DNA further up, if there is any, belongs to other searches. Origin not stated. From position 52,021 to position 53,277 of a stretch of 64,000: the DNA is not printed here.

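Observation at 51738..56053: Candidate ComX/ComQ/ComP-like isoprenylated-peptide signalling module outside its known (Bacillus-type) context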

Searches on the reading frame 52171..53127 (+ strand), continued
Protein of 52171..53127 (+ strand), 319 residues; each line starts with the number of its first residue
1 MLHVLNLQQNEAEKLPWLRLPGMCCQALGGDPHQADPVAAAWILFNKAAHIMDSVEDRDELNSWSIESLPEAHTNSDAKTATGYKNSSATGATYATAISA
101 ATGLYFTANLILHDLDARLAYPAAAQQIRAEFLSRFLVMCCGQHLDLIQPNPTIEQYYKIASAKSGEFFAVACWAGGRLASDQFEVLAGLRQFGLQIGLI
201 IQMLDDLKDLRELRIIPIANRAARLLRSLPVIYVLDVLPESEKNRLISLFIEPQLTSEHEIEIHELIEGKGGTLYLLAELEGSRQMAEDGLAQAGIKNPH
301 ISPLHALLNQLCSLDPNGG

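Call 34: search_protein_families(library=pfam, proteins=[L001:9066-10400:+, L003:8936-10270:+, L004:9094-10430:+, L007:2181-3515:+, L004:11916-12884:+], max_evalue=0.1)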
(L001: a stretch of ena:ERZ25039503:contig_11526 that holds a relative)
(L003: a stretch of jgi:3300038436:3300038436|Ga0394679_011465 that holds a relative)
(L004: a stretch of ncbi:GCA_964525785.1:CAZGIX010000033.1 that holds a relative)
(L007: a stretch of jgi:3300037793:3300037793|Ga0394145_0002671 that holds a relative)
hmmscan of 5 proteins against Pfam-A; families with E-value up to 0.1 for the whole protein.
L001:9066-10400:+ (445 aa): 3 families
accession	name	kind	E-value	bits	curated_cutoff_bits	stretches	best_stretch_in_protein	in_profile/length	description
PF13180.12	PDZ_2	-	0.00017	22.2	27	1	63-117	26-80/80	PDZ domain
PF19805.5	DUF6288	-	0.03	13.9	26.3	1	54-80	4-30/402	Family of unknown function (DUF6288)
PF17820.7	PDZ_6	-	0.061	13.5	27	0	56-106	3-54/54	PDZ domain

L003:8936-10270:+ (445 aa): 2 families
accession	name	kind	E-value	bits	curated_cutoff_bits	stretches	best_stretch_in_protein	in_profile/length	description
PF13180.12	PDZ_2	-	0.0017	19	27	1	50-117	18-80/80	PDZ domain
PF00595.29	PDZ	-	0.064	14.1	23.2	0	51-79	25-54/81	PDZ domain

L004:9094-10430:+ (445 aa): 2 families
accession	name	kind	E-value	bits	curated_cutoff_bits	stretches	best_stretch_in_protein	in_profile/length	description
PF13180.12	PDZ_2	-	0.0022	18.7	27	1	46-107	15-80/80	PDZ domain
PF00595.29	PDZ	-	0.071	13.9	23.2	0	42-105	24-80/81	PDZ domain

L007:2181-3515:+ (445 aa): 3 families
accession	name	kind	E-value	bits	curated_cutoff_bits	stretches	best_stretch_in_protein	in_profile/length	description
PF13180.12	PDZ_2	-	0.0026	18.4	27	1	63-123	16-80/80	PDZ domain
PF17820.7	PDZ_6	-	0.012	15.8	27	1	63-89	2-29/54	PDZ domain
PF00595.29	PDZ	-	0.016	16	23.2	1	58-92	24-59/81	PDZ domain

L004:11916-12884:+ (323 aa): 4 families
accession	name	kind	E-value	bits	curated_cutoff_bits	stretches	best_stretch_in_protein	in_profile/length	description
PF13487.12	HD_5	-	1.5e-34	119.6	27.2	1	142-307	2-170/170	HD domain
PF00072.30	Response_reg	-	2e-28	99.2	30.2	1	6-117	1-110/111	Response regulator receiver domain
PF01966.28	HD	-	2e-20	73.6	22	1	156-276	3-116/116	HD domain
PF10028.14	DUF2270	-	0.066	13.2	25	1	100-167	103-170/184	Predicted integral membrane protein (DUF2270)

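Call 52: find_related_loci(query=A2, collection=genome_contigs, flank=6000)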
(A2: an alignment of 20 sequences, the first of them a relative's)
Query A2 (319 aa) in genome_contigs; peptide patterns used: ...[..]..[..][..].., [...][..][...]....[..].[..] (x = any residue, [..] = any of these).
106 stretches matched a pattern; 19 encode a relative of the query (tblastn E <= 1e-3); 19 distinct loci.
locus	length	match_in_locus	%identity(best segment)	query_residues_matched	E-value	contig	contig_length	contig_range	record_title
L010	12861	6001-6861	47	1-311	6e-79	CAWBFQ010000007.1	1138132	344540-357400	MAG: uncultured Chloroflexia bacterium isolate MFD04716.bin.2.296 genome assembly, contig: contig_26597, whole genome sh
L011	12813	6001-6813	45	17-311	1e-67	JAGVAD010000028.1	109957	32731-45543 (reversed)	MAG: Anaerolineales bacterium isolate DeMMO6_43 c_000000011465, whole genome shotgun sequence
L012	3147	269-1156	39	1-315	3e-64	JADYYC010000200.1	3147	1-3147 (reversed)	MAG: Anaerolineales bacterium isolate SJ511 c_000000472912, whole genome shotgun sequence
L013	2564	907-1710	42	20-311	7e-63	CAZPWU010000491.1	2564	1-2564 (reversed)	MAG TPA_asm: uncultured Anaerolineaceae bacterium isolate binchicken_co33_477 genome assembly, contig: NODE_79505_length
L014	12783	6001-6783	40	10-294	3e-61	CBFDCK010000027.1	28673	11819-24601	MAG TPA_asm: uncultured bacterium isolate SRR26215680_binner13_Refined_1 genome assembly, contig: ERZ25073474.930, whole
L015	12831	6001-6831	41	20-315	1e-60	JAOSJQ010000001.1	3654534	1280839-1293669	MAG: Anaerolineales bacterium isolate FR_7 FR-Anaerolineales-1_s1, whole genome shotgun sequence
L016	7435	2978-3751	39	13-294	4e-60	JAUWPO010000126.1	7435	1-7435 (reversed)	MAG: Chloroflexota bacterium isolate CSMAG_2478 CSMAG_2478_k141_340481_length_7435_cov_91.2487, whole genome shotgun seq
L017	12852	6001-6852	41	6-313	3e-60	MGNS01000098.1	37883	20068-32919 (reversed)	MAG: Chloroflexi bacterium RBG_16_57_11 RBG_16_scaffold_2768, whole genome shotgun sequence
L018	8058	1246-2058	45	17-311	3e-60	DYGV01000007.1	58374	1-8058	MAG TPA_asm: Anaerolinea thermophila isolate BE2012_54_8 Afr_mines_BE2012_307_length_58374_cov_3_525986, whole genome sh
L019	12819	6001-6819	43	17-313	1e-59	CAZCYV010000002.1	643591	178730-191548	MAG TPA_asm: uncultured Anaerolinea sp. isolate binchicken_co274_310 genome assembly, contig: NODE_4_length_643591_cov_8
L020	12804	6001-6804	35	15-311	8e-56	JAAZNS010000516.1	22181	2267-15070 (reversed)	MAG: Chloroflexota bacterium isolate AS27yjCOA_192 202017_AS27, whole genome shotgun sequence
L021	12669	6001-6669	45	1-247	1e-55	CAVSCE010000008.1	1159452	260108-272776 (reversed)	MAG: uncultured Chloroflexia bacterium isolate MFD02979.bin.2.112 genome assembly, contig: contig_22270, whole genome sh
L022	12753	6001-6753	40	17-291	2e-55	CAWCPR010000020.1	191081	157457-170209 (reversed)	MAG: uncultured Chloroflexia bacterium isolate MFD04944.bin.2.27 genome assembly, contig: contig_85088, whole genome sho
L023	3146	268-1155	39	1-315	8e-55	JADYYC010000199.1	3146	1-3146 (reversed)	MAG: Anaerolineales bacterium isolate SJ511 c_000000472756, whole genome shotgun sequence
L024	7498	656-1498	41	9-311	6e-54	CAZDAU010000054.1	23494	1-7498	MAG TPA_asm: uncultured Anaerolinea sp. isolate binchicken_co274_325 genome assembly, contig: NODE_5570_length_23494_cov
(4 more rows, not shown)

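Call 61: list_cluster_members(proteins=[P0001, P0044, P0006, P0018, P0030, P0047, P0060])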
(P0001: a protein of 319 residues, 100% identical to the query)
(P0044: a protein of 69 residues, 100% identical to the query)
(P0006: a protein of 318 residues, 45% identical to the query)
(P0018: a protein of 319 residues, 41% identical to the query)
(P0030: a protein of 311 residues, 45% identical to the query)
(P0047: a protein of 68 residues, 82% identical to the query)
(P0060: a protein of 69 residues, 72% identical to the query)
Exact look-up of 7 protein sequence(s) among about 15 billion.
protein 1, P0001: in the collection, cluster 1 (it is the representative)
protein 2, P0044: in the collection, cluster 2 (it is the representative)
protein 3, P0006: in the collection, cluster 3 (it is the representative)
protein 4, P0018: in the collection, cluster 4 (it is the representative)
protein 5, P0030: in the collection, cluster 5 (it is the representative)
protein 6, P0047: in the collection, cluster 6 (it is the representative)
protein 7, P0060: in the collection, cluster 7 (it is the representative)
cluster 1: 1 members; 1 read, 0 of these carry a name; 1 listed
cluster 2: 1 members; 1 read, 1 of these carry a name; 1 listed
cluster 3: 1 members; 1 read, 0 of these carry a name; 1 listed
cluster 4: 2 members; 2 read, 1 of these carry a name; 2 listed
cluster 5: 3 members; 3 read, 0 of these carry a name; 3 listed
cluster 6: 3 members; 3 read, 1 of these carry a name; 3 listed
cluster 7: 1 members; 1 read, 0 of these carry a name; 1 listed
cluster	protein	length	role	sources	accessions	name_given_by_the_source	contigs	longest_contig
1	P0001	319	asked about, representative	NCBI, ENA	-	-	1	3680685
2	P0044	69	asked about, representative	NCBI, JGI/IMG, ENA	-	hypothetical protein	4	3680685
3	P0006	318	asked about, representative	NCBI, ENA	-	-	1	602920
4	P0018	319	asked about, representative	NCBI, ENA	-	-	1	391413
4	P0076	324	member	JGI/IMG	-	geranylgeranyl pyrophosphate synthase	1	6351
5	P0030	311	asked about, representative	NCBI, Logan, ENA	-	-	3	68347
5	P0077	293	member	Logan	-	-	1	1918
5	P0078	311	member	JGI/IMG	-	-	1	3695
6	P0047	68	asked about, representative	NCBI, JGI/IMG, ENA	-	hypothetical protein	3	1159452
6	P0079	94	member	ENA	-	-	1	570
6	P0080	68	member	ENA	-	-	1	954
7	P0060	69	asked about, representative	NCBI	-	-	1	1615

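Call 64: predict_structure(alignment_id=A2)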
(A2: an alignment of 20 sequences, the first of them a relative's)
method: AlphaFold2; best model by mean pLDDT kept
length: 319 residues; sequences in the alignment: 20
mean_pLDDT: 84.2   pTM: 0.82
mean pLDDT of the five models: 84.2, 84.1, 83.3, 82.5, 82.3
residues with pLDDT >= 90: 189; 70-90: 76; 50-70: 21; < 50: 33
segments of 3 or more residues with pLDDT < 50: 1-3, 63-88, 316-319
pLDDT, mean of each block of 10 residues (from residue 1): 50 77 95 93 90 76 45 37 42 78 93 88 93 91 85 94 95 97 97 97 92 86 93 95 96 92 96 95 97 87 91 59
secondary structure, 60 per line:
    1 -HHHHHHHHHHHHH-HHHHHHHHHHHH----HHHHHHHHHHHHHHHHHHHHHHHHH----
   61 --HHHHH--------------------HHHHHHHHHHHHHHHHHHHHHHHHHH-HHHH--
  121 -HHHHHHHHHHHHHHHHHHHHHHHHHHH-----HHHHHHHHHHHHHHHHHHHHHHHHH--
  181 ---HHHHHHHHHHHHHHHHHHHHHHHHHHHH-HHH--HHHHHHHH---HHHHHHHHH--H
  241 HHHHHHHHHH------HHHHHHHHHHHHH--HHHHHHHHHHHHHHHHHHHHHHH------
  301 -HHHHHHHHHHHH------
elements in order: H2-14 H16-27 H32-56 H63-67 H88-113 H115-118 H122-148 H154-178 H184-211 H218-225 H229-237 H240-250 H257-269 H272-294 H302-313

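Call 65: search_protein_representatives(alignment_id=A2)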
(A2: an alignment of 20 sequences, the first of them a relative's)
Query: 20 sequences, 310 profile positions. Proteins with E-value up to 0.001 (for the whole library): 12807; up to 1e-10: 2970; up to 1e-30: 430. The best 150 are listed.
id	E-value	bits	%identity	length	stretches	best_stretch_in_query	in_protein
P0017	2.6e-142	489.8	-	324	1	2-308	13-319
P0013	9.9e-127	438.6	-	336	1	2-306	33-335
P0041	4.6e-124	429.8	-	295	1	19-307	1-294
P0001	8.0e-121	419.2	-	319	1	19-308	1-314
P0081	1.7e-118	411.5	-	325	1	2-304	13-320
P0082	1.8e-109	381.9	-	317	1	2-305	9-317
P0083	2.9e-109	381.2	-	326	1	2-306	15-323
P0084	1.9e-107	375.3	-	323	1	2-307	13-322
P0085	2.2e-107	375.0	-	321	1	2-307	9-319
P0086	4.9e-107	373.9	-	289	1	19-307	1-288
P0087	1.9e-106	372.0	-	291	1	19-307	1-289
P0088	4.8e-105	367.4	-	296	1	25-307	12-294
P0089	6.4e-104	363.7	-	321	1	2-302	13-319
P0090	3.9e-102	357.8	-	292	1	19-304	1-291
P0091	5.5e-101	354.0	-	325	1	10-308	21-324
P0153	2.6e-75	269.7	-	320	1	5-303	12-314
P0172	2.0e-67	243.8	-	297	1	26-307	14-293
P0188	3.8e-63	229.8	-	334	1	2-307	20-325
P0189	9.5e-63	228.4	-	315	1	3-304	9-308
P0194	3.6e-62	226.6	-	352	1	37-305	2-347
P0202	9.9e-61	221.8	-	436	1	4-290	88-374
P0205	1.9e-60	220.9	-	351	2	144-306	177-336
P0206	2.3e-60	220.6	-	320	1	5-304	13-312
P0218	4.6e-57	209.8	-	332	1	4-306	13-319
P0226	1.5e-55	204.8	-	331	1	4-307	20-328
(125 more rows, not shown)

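Call 68: search_solved_structures(query=A2, max_evalue=1e-15, show_alignments=3)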
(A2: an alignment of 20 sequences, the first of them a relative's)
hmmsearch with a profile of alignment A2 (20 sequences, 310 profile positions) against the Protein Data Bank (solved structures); distinct sequences matched with E-value up to 1e-15: 5.
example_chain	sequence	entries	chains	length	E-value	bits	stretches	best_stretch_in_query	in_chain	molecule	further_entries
9v4g_A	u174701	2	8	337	4.2e-18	68.6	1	45-299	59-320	prenyltransferase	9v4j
3nf2_A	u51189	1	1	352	1e-17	67.4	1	39-304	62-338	Putative polyprenyl synthetase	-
1wy0_A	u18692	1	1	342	5e-17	65.1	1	43-254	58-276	geranylgeranyl pyrophosphate synthetase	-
9v4h_A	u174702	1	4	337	8.7e-17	64.3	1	45-299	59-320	prenyltransferase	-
9v4i_A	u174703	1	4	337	9.6e-17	64.1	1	45-299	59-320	prenyltransferase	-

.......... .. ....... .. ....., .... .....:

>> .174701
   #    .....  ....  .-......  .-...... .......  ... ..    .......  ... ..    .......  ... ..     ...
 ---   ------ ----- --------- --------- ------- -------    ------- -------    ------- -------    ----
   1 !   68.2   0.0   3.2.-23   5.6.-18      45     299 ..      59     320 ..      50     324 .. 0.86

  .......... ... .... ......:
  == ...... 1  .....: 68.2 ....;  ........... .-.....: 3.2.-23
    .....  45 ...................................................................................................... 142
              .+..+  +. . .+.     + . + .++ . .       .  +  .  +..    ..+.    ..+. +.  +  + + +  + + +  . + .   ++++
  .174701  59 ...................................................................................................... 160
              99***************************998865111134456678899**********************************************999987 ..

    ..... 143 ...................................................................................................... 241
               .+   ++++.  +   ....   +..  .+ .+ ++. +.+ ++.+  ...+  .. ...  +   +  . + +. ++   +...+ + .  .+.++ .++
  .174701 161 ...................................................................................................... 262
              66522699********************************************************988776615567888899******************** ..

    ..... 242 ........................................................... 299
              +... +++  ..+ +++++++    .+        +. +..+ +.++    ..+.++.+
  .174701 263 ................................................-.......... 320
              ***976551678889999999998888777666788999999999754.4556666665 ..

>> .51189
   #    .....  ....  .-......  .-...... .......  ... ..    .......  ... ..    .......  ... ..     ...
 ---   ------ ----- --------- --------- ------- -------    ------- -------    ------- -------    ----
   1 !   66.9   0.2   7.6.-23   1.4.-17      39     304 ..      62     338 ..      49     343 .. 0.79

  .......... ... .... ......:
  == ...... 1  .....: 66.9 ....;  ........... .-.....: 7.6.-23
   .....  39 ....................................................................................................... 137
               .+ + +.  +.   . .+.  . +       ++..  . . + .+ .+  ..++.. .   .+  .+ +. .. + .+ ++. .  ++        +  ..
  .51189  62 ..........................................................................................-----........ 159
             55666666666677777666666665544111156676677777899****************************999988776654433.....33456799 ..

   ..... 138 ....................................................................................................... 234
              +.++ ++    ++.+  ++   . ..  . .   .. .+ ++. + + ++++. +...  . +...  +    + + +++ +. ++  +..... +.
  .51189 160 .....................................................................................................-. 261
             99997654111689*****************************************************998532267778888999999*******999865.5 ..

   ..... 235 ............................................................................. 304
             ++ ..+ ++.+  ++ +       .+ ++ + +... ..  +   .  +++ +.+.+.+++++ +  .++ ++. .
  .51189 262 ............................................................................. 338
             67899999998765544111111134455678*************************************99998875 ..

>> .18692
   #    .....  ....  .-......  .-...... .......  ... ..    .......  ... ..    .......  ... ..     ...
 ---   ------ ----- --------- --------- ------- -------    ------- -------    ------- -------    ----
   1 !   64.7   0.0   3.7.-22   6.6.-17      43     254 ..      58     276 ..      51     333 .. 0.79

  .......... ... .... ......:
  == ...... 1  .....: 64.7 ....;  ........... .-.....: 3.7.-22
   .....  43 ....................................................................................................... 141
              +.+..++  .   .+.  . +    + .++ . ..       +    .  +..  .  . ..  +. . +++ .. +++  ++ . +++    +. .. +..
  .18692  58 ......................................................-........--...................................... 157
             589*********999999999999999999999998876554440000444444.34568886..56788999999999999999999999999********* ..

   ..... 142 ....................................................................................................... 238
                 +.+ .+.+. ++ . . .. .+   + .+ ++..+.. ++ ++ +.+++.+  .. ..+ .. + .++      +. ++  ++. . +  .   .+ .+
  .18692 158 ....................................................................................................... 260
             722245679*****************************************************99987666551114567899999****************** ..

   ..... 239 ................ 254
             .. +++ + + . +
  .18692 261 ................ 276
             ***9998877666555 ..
